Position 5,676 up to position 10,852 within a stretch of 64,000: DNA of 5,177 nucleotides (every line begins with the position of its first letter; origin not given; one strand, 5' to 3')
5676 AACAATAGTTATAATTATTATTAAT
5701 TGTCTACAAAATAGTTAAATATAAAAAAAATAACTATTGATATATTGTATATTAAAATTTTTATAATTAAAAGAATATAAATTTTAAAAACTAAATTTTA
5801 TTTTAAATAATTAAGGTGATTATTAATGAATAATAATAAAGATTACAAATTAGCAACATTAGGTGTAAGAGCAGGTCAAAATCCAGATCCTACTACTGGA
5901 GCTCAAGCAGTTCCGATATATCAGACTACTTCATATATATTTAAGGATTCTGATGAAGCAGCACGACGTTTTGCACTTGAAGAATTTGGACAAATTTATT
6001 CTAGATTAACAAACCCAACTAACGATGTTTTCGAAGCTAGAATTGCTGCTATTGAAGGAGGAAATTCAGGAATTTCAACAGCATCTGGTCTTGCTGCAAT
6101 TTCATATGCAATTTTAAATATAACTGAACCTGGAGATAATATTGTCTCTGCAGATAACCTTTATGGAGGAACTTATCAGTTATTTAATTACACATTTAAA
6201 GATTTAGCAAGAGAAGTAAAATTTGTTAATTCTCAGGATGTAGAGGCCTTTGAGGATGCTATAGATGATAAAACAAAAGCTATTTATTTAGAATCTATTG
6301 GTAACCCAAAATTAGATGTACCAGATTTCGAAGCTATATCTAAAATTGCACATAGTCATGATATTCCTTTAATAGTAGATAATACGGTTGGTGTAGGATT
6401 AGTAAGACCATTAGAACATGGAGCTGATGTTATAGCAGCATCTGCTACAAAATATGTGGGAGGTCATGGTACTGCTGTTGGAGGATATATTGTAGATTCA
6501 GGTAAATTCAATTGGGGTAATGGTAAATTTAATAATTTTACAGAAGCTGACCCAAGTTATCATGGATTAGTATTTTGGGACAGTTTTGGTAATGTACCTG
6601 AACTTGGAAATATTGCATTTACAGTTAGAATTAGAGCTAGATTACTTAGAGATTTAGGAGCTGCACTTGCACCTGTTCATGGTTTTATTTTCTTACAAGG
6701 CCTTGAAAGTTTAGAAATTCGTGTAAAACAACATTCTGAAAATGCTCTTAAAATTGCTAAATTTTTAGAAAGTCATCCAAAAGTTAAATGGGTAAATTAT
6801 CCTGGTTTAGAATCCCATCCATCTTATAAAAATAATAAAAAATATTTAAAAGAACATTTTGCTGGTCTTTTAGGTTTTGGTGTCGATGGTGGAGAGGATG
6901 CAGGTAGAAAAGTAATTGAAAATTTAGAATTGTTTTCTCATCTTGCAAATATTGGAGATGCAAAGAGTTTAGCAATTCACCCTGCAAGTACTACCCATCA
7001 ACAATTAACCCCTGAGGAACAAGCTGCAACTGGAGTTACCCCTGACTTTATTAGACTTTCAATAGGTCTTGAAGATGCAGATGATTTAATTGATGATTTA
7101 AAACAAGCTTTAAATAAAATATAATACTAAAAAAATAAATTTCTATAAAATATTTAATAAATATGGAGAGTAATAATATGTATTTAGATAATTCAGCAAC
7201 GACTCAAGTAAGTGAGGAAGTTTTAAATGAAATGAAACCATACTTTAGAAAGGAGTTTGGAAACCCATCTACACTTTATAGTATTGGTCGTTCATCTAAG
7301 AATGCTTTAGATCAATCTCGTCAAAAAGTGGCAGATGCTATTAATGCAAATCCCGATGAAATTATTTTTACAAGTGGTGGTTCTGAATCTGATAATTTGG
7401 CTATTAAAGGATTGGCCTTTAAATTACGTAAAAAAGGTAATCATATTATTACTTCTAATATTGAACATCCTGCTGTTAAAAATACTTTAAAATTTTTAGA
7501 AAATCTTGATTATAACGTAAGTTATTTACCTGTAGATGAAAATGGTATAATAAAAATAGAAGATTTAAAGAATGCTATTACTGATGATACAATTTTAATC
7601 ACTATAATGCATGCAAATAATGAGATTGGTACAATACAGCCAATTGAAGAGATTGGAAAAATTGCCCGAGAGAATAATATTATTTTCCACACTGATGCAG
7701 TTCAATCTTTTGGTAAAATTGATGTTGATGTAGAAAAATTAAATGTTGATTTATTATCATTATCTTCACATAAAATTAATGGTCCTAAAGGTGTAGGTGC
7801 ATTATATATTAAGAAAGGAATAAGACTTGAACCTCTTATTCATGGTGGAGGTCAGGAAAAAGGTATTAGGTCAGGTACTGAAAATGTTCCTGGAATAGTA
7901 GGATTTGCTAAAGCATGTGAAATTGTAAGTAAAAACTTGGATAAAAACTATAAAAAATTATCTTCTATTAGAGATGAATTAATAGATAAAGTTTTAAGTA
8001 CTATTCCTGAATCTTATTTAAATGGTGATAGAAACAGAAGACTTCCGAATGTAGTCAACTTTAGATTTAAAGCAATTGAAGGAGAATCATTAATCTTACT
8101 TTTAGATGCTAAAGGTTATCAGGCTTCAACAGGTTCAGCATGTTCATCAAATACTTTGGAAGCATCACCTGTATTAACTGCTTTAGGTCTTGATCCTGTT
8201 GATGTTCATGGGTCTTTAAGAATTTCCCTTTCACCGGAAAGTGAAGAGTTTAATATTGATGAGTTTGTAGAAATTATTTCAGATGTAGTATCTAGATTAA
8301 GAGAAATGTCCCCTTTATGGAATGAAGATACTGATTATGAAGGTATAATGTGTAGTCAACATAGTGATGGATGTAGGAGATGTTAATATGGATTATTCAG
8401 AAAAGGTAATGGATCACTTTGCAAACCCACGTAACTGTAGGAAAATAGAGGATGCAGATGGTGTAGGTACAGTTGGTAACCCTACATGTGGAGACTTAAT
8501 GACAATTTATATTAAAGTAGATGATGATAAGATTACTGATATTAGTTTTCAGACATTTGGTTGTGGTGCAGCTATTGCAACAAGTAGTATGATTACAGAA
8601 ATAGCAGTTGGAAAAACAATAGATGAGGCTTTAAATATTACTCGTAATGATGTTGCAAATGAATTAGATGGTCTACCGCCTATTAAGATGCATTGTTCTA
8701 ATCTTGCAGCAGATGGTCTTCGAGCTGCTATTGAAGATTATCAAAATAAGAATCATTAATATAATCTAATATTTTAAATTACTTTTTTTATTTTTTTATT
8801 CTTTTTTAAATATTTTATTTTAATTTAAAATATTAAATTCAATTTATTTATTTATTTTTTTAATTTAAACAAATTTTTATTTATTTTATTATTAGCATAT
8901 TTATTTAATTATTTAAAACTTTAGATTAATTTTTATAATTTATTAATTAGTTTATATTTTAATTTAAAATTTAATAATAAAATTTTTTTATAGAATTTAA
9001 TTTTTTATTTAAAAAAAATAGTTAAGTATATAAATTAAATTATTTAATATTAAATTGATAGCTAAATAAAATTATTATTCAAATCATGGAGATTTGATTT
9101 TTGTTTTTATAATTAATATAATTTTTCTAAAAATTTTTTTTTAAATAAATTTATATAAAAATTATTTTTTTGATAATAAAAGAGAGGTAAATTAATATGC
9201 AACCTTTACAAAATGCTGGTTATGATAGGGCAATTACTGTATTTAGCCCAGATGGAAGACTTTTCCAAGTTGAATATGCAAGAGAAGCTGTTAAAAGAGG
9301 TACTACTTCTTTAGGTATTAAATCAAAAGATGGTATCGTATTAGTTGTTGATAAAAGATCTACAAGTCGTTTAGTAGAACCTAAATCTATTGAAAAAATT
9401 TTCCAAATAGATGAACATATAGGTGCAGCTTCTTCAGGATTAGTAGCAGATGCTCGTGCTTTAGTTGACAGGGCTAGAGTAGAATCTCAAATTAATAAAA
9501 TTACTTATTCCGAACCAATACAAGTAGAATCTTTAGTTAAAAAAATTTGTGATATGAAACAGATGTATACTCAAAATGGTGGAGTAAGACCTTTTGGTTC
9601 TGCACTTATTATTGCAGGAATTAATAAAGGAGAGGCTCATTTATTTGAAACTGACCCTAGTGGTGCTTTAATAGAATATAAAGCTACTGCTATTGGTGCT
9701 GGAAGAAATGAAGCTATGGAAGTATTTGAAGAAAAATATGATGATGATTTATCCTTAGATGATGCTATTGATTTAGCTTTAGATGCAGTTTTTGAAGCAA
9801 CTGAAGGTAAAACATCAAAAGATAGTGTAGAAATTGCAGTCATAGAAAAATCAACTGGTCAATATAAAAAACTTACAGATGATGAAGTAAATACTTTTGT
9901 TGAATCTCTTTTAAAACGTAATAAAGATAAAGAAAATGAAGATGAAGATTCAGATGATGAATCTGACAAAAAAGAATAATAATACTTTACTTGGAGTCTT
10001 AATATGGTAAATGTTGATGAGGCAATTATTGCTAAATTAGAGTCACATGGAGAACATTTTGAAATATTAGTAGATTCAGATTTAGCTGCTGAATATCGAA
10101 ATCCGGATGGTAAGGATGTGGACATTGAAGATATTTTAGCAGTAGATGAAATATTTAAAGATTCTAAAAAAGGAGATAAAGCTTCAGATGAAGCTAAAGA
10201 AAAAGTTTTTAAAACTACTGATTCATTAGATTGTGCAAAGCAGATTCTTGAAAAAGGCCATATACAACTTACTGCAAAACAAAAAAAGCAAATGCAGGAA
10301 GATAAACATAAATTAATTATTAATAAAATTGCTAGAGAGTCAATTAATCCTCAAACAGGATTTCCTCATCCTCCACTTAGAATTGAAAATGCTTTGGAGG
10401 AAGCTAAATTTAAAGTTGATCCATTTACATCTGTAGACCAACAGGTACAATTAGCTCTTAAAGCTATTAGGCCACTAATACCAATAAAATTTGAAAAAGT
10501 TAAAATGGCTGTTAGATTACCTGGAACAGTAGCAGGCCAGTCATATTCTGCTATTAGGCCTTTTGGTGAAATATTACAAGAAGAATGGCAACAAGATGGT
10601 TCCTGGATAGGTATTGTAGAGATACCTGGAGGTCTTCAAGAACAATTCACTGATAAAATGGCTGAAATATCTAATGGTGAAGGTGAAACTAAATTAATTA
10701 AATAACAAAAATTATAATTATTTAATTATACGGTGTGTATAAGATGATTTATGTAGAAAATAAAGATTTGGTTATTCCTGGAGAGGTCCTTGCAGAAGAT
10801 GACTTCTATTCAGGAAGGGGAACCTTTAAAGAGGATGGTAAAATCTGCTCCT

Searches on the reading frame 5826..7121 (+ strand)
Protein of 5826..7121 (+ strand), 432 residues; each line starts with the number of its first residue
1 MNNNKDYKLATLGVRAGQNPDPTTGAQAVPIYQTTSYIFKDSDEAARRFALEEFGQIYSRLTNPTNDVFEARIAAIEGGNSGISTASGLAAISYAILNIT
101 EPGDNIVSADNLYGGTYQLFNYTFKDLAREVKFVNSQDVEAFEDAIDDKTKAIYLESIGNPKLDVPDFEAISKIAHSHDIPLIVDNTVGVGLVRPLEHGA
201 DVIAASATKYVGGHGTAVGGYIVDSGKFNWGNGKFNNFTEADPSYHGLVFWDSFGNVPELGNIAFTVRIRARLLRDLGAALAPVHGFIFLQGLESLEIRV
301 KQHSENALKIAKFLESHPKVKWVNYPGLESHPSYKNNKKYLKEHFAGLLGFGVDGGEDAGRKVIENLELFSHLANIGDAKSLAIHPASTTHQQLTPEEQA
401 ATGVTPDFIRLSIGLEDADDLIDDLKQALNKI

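Call 66: search_protein_families(library=ncbifam, proteins=[window:5826-7121:+], max_evalue=1e-8)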
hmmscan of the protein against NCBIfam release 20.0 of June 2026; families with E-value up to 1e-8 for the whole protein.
window:5826-7121:+ (432 aa): 42 families (the best 25 are shown)
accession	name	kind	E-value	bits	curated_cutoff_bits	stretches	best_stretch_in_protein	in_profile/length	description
NF006096.0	PRK08248.1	equivalog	1.1e-188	627.3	726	1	1-431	1-427/431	homocysteine synthase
TIGR01326.1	OAH_OAS_sulfhy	subfamily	2e-188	626.4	495.1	1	9-429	2-417/418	O-acetylhomoserine aminocarboxypropyltransferase/cysteine synthase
NF005872.0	PRK07812.1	equivalog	1.6e-166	554.1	703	1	3-429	11-432/439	bifunctional o-acetylhomoserine/o-acetylserine sulfhydrylase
NF004650.0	PRK05994.1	equivalog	1.8e-159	531.1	667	1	4-431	3-426/427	O-acetylhomoserine aminocarboxypropyltransferase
NF004757.0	PRK06084.1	equivalog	1.7e-151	504.9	790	1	8-430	2-421/425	bifunctional O-acetylhomoserine aminocarboxypropyltransferase/cysteine synthase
NF006004.0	PRK08134.1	equivalog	3.2e-147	490.7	636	1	1-430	1-426/433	O-acetylhomoserine aminocarboxypropyltransferase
NF004125.0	PRK05613.1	equivalog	3.9e-132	440.8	765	1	3-432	8-437/437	O-acetylhomoserine/O-acetylserine sulfhydrylase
NF005215.0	PRK06702.1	equivalog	2.6e-117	392.4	709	1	10-429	8-422/432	bifunctional O-acetylhomoserine aminocarboxypropyltransferase/cysteine synthase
NF006003.0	PRK08133.1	equivalog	1.4e-108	363.2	522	2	2-228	5-231/396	O-succinylhomoserine sulfhydrylase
NF004876.0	PRK06234.1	subfamily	1.2e-106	357.1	666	2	3-228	3-231/400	methionine gamma-lyase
NF005695.0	PRK07503.1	equivalog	7.7e-102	341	666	2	4-224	5-226/403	methionine gamma-lyase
TIGR01325.1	O_suc_HS_sulf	equivalog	8.3e-102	340.6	510.05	2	10-229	1-220/380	O-succinylhomoserine sulfhydrylase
TIGR01328.1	met_gam_lyase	equivalog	6.7e-101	338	549.7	2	9-223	4-219/391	methionine gamma-lyase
NF005871.0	PRK07811.1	equivalog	1.7e-92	310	513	2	4-224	8-222/389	cystathionine gamma-synthase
NF005696.0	PRK07504.1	equivalog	3.5e-90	302.6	675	2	3-228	5-230/397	O-succinylhomoserine sulfhydrylase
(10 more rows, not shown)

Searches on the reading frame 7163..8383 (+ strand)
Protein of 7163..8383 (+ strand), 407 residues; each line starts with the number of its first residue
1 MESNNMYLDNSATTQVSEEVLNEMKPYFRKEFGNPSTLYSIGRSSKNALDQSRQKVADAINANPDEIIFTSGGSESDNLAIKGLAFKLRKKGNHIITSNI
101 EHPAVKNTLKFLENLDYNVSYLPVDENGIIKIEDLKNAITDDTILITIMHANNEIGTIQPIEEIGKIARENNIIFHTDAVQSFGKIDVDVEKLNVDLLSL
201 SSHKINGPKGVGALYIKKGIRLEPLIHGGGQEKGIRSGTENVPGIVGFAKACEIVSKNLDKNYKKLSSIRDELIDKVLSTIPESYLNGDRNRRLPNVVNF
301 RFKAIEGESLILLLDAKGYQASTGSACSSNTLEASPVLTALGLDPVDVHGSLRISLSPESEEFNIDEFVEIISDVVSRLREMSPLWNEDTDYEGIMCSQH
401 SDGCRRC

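Call 66: search_protein_families(library=ncbifam, proteins=[window:7163-8383:+], max_evalue=1e-8)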
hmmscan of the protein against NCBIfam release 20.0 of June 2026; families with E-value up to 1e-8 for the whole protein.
window:7163-8383:+ (407 aa): 22 families
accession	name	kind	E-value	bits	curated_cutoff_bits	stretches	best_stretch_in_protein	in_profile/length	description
TIGR03402.1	FeS_nifS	equivalog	1.3e-161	537.6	530.75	1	6-385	1-379/379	cysteine desulfurase NifS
NF010611.0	PRK14012.1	equivalog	2.9e-132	441.5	548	1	5-388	6-391/406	IscS subfamily cysteine desulfurase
TIGR02006.1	IscS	equivalog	7.1e-132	440.2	643.2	1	4-387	3-386/402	IscS subfamily cysteine desulfurase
TIGR03235.1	DNA_S_dndA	equivalog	1.1e-120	403.2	480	1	7-356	1-353/353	cysteine desulfurase DndA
TIGR03403.1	nifS_epsilon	equivalog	4.4e-120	401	587.7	1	6-383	1-380/382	NifS family cysteine desulfurase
NF002806.0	PRK02948.1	subfamily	2.1e-101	339.7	304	1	6-378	2-374/381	IscS subfamily cysteine desulfurase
TIGR01979.1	sufS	subfamily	9.1e-55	186.1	475.1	1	4-376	18-399/403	SufS family cysteine desulfurase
TIGR01977.1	am_tr_V_EF2568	hypoth_equivalog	1.6e-53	182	377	1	6-375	1-376/376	cysteine desulfurase family protein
NF041166.1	f2_encap_cargo1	exception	1.3e-37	130.2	800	1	6-230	247-475/623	family 2A encapsulin nanocompartment cargo protein cysteine desulfurase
NF040779.1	Sec_lyase_SclA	exception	3.5e-33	115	525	1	7-231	2-228/378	selenocysteine lyase SclA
NF008126.0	PRK10874.1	equivalog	4.8e-33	114.9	607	1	2-379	17-399/401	cysteine desulfurase CsdA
NF006791.0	PRK09295.1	equivalog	3.8e-32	111.8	661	1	6-328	25-365/406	cysteine desulfurase SufS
TIGR03392.1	FeS_syn_CsdA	equivalog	1.3e-30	106.8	493.6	1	3-379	15-396/398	cysteine desulfurase CsdA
TIGR01976.1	am_tr_V_VC1184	hypoth_equivalog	2.5e-27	96.2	352.35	1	5-220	19-235/401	cysteine desulfurase-like protein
TIGR04343.1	egtE_PLP_lyase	equivalog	2.6e-18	66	400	1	6-220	15-219/370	ergothioneine biosynthesis PLP-dependent enzyme EgtE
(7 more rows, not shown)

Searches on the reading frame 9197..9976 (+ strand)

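Call 66: search_protein_families(library=ncbifam, proteins=[window:9197-9976:+], max_evalue=1e-8)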
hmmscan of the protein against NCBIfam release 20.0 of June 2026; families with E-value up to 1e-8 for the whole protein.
window:9197-9976:+ (260 aa): 5 families
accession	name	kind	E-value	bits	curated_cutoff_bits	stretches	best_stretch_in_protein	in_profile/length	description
NF003075.0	PRK03996.1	subfamily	2.3e-118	394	219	1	2-246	3-247/248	archaeal proteasome endopeptidase complex subunit alpha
TIGR03633.1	arc_protsome_A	equivalog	4.1e-112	373.3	287.35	1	7-236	1-230/230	archaeal proteasome endopeptidase complex subunit alpha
TIGR03634.1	arc_protsome_B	equivalog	4e-38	130.9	224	1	35-219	1-183/185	archaeal proteasome endopeptidase complex subunit beta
TIGR03690.1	20S_bact_beta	equivalog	4.5e-11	42.9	191.9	1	33-207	3-180/222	proteasome subunit beta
TIGR03691.1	20S_bact_alpha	equivalog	1.4e-10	41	139.05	1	25-234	17-227/229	proteasome subunit alpha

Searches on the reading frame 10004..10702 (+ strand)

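Call 66: search_protein_families(library=ncbifam, proteins=[window:10004-10702:+], max_evalue=1e-8)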
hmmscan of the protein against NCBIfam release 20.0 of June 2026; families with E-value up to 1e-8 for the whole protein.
window:10004-10702:+ (233 aa): 1 family
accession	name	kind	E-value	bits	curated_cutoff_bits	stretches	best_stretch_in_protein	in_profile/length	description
TIGR00291.1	RNA_SBDS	equivalog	7.6e-88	293.8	126.55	1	1-233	1-231/231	ribosome assembly factor SBDS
